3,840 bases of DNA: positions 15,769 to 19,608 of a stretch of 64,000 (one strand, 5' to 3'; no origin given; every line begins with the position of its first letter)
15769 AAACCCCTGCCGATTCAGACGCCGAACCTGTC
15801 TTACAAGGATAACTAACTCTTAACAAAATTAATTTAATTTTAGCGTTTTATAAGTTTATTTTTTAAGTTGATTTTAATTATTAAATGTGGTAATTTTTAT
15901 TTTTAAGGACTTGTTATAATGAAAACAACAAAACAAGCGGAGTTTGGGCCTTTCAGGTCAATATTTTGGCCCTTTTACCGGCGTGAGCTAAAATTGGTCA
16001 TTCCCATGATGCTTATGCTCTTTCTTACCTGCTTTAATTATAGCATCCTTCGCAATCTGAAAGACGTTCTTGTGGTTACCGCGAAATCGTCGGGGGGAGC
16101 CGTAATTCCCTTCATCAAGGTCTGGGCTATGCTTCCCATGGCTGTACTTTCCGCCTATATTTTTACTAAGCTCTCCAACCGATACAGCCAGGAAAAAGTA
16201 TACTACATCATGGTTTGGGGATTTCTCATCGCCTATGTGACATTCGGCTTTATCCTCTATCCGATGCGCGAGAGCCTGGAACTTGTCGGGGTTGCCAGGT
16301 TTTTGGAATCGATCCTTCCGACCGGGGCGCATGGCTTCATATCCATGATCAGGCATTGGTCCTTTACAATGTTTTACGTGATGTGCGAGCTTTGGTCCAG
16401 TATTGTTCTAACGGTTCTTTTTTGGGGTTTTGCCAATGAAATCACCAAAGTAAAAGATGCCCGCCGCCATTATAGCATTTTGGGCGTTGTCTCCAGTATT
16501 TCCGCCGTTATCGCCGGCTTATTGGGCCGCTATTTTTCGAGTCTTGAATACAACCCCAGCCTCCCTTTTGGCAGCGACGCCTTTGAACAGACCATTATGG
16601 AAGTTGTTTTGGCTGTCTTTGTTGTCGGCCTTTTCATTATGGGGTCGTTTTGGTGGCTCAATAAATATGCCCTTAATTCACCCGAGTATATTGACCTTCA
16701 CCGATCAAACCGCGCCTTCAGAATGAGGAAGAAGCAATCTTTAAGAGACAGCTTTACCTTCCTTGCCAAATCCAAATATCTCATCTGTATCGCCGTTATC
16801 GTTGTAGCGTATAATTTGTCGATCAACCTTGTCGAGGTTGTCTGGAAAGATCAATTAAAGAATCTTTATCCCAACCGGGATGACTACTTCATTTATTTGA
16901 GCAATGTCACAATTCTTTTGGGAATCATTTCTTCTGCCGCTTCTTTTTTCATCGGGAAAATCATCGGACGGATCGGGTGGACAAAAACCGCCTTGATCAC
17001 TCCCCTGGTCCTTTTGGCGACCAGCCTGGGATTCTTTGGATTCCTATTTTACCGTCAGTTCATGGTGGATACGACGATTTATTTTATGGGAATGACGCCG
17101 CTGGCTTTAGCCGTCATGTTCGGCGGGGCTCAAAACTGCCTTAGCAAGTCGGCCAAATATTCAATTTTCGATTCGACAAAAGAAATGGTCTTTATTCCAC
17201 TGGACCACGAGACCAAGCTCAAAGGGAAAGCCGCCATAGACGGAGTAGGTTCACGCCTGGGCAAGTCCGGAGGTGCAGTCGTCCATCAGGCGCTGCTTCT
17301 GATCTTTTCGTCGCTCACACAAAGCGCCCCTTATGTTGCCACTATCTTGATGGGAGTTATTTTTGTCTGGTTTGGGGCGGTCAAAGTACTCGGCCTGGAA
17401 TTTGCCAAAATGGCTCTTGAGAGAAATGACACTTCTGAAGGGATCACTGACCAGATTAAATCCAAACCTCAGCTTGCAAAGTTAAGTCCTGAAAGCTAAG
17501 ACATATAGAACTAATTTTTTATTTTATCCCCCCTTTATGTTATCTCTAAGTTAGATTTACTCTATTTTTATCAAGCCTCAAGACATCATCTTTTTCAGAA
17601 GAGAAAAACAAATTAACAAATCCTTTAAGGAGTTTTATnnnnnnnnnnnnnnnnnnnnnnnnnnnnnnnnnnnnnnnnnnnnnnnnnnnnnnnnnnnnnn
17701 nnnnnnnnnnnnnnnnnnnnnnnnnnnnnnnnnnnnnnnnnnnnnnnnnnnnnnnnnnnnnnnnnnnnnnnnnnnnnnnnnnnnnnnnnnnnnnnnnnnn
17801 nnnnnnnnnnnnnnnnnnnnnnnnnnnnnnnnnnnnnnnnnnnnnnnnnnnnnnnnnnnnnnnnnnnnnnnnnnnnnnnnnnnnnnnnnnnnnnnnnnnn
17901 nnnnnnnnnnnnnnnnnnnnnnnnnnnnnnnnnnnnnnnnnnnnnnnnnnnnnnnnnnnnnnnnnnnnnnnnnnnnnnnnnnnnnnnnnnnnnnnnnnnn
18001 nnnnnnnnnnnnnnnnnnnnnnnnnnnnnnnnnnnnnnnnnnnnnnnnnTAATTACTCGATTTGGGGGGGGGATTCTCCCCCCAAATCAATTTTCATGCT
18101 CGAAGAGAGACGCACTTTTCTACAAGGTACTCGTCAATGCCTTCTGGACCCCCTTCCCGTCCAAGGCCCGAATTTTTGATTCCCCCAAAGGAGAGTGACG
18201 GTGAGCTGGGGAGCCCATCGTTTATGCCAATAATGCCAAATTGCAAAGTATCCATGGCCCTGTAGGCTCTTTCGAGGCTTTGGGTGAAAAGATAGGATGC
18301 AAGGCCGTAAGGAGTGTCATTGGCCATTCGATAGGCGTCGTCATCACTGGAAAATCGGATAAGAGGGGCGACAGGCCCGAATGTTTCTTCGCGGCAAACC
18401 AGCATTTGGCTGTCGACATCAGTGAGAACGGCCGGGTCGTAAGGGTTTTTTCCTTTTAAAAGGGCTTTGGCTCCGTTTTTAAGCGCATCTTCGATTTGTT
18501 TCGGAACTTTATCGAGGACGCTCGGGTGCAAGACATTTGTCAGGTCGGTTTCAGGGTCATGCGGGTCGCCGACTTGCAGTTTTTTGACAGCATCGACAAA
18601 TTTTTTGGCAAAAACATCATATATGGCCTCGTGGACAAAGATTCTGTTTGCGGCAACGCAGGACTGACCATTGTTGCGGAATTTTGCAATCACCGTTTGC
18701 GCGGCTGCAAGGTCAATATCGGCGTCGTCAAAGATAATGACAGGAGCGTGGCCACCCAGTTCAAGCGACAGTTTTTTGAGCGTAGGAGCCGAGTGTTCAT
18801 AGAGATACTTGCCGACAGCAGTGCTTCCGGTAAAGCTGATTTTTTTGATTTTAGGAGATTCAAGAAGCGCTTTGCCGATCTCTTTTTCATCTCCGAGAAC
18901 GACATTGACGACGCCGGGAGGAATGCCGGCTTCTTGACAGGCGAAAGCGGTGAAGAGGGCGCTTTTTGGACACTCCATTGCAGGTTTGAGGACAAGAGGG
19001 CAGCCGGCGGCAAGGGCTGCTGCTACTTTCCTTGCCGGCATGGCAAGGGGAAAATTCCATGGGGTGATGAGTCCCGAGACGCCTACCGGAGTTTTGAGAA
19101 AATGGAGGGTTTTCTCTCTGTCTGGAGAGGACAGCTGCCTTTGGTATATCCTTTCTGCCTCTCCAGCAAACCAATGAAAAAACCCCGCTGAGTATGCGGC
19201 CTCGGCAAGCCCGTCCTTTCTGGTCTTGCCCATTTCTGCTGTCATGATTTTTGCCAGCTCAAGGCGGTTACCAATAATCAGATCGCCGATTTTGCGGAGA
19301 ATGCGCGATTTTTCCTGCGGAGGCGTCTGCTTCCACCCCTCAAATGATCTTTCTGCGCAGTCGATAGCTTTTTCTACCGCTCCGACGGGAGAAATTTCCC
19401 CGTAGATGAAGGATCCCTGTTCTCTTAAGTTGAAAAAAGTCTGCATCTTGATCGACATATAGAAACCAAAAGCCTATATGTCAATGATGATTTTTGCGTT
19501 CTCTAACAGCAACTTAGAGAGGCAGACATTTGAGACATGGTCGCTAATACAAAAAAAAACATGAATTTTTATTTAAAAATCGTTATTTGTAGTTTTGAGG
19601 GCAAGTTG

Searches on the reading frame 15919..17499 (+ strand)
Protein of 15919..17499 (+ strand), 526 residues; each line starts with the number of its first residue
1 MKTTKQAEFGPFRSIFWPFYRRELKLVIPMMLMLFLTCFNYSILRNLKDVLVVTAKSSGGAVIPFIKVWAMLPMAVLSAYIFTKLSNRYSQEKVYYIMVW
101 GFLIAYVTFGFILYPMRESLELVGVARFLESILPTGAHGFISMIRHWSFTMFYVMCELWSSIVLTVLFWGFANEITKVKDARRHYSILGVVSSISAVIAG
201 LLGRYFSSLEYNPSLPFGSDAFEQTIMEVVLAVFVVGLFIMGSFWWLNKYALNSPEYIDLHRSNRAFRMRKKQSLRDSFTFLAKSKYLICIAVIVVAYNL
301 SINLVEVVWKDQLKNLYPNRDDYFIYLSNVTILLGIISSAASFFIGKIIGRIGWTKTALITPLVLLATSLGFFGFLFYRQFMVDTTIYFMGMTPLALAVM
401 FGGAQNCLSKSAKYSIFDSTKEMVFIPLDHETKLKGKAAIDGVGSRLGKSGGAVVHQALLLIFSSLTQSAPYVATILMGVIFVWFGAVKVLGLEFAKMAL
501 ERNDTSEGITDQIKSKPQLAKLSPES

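Call 56: search_protein_families(library=pfam, proteins=[window:15919-17499:+], max_evalue=0.001)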
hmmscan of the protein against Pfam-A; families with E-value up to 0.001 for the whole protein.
window:15919-17499:+ (526 aa): 2 families
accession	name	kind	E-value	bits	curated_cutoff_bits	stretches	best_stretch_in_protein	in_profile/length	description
PF03219.20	TLC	-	7.5e-180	599.3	21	1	4-495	3-491/491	TLC ATP/ADP transporter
PF07690.21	MFS_1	-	3.1e-06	26.8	33.4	1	31-412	2-323/347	Major Facilitator Superfamily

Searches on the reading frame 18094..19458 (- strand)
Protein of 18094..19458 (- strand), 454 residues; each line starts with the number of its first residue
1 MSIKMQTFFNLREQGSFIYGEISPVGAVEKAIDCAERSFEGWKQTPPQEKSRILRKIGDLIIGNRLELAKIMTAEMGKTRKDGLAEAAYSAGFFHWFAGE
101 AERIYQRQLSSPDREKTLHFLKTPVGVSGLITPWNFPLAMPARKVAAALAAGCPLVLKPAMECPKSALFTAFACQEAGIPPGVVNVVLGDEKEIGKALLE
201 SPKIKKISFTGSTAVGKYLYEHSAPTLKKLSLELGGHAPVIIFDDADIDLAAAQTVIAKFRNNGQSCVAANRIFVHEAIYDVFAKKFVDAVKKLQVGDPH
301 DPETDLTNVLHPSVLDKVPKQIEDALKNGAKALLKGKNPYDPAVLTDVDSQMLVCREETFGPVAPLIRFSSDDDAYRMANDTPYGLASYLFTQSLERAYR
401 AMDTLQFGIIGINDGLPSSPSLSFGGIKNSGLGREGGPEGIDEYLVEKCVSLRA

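Call 56: search_protein_families(library=pfam, proteins=[window:18094-19458:-], max_evalue=0.001)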
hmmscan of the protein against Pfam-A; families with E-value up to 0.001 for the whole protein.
window:18094-19458:- (454 aa): 1 family
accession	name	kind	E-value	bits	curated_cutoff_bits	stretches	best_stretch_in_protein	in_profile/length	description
PF00171.27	Aldedh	-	3.2e-149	497.8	23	1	27-449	30-460/461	Aldehyde dehydrogenase family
